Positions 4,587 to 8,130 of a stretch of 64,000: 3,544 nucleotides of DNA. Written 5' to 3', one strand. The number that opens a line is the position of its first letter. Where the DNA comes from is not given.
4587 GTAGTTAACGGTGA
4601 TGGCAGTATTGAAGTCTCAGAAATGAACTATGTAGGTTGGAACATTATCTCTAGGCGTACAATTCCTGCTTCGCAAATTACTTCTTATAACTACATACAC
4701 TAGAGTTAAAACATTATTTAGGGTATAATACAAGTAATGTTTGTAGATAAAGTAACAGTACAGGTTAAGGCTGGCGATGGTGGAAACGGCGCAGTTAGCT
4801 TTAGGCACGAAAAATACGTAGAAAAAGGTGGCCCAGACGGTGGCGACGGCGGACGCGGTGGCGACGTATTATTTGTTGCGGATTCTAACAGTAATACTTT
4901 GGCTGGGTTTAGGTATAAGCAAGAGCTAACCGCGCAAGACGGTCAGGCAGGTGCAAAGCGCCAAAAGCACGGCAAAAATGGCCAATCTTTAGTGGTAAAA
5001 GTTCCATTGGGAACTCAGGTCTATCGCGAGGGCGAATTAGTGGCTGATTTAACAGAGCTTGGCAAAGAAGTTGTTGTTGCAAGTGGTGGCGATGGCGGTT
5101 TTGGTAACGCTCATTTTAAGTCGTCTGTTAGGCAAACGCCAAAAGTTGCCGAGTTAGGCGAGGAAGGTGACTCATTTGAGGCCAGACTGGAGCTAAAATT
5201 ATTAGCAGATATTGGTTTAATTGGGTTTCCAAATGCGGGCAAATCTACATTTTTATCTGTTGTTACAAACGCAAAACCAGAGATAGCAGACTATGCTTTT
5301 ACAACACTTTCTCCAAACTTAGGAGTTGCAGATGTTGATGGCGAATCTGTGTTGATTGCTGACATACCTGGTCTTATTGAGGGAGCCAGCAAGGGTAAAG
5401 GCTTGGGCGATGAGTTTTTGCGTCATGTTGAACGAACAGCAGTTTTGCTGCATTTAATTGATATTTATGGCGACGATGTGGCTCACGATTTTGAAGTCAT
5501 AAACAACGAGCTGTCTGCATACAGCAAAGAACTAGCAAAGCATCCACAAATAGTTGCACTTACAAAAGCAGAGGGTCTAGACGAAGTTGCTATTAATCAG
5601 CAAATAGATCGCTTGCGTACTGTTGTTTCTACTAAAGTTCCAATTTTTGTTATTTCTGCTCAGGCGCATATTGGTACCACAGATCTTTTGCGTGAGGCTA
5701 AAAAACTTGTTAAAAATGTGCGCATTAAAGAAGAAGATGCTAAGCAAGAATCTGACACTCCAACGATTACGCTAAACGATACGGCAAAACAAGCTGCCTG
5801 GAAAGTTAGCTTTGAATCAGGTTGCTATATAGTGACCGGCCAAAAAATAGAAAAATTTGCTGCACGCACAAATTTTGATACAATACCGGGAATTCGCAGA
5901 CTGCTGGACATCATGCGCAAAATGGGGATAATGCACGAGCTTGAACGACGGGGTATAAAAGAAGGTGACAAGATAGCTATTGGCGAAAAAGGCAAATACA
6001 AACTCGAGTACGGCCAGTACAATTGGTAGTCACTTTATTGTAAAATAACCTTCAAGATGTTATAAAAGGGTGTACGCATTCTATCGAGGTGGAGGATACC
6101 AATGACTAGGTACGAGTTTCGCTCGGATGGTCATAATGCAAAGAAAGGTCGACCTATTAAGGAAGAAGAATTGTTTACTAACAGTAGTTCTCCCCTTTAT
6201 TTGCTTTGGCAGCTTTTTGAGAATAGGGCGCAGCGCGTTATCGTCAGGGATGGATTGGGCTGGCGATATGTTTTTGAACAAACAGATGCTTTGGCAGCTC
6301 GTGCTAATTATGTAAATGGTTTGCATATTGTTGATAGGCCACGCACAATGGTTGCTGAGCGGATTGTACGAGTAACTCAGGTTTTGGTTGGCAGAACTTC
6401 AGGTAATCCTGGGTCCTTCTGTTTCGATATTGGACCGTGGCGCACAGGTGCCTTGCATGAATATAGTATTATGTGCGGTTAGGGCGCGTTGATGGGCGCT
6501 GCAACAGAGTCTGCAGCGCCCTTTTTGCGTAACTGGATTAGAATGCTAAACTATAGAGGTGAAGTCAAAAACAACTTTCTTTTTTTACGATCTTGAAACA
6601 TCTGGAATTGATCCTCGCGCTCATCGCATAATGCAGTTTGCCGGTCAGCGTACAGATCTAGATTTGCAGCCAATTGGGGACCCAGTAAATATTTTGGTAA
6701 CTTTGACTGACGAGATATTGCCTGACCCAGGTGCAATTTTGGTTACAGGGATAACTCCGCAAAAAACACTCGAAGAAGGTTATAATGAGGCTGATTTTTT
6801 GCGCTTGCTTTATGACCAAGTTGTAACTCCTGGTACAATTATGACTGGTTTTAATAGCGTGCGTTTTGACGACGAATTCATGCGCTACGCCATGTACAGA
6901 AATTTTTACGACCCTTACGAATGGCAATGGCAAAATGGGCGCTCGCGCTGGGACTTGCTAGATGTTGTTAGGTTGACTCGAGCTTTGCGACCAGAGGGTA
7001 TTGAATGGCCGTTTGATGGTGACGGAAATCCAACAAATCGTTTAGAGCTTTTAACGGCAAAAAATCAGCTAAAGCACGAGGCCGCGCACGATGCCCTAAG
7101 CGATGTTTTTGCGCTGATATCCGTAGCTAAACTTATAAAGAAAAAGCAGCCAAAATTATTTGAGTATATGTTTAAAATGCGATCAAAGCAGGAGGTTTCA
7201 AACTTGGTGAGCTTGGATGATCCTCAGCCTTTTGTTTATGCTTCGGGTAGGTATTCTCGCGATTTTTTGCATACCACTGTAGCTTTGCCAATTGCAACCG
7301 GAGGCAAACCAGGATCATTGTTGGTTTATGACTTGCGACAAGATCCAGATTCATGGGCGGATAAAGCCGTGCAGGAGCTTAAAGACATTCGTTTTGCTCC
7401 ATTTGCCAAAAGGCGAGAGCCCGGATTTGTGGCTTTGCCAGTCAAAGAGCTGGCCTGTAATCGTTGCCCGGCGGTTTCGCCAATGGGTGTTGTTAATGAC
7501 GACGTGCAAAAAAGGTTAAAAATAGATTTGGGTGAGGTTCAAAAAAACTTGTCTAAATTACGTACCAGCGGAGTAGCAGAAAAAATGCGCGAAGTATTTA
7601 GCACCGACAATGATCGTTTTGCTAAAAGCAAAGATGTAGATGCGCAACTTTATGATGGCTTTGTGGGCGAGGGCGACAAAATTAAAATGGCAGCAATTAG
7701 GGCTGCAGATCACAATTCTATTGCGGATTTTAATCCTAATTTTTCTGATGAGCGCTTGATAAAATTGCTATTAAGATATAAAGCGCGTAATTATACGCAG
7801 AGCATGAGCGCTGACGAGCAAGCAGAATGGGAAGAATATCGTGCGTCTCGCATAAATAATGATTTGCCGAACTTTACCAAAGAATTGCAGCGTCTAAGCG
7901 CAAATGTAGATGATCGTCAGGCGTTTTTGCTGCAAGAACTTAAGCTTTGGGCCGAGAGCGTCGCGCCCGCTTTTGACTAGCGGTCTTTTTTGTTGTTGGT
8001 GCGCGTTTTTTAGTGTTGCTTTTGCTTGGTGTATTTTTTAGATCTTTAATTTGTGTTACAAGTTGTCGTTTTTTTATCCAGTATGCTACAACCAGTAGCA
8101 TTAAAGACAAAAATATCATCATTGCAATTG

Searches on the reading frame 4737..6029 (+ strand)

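Call 12: search_protein_families(library=pfam, proteins=[window:4737-6029:+], max_evalue=0.001)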
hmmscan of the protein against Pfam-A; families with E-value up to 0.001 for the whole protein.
window:4737-6029:+ (430 aa): 4 families
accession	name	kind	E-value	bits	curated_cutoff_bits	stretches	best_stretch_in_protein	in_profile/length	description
PF01018.28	GTP1_OBG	-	8.3e-57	191.6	27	1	3-155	1-155/155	GTP1/OBG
PF01926.29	MMR_HSR1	-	9.6e-25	87.3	21.9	1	159-277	2-113/113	50S ribosome-binding GTPase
PF09269.16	DUF1967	-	9.2e-17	61.3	27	1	360-425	8-70/70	Domain of unknown function (DUF1967)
PF02421.24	FeoB_N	-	1.4e-10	41.4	27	1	159-319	3-154/156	Ferrous iron transport protein B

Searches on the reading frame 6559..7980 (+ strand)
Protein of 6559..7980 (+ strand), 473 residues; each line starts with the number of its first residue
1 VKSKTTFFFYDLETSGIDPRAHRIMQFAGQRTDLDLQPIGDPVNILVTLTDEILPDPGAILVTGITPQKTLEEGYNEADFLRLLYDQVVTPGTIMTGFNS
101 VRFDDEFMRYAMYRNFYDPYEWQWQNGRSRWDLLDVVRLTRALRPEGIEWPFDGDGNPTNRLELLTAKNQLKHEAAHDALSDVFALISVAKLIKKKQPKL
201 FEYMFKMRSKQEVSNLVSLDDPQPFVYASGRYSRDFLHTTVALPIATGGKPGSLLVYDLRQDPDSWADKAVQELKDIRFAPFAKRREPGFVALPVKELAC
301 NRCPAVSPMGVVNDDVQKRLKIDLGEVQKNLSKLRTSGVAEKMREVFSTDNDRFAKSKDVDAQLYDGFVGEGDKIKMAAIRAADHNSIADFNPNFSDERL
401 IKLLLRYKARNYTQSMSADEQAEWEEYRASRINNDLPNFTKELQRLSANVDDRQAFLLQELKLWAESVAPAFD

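Call 12: search_protein_families(library=pfam, proteins=[window:6559-7980:+], max_evalue=0.001)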
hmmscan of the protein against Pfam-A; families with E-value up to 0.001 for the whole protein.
window:6559-7980:+ (473 aa): 2 families
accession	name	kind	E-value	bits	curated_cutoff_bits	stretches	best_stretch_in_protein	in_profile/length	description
PF08411.15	Exonuc_X-T_C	-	1.5e-61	208.3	27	1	208-466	1-268/269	Exonuclease C-terminal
PF00929.31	RNase_T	-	5.5e-19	69.7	24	1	9-188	2-162/164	Exonuclease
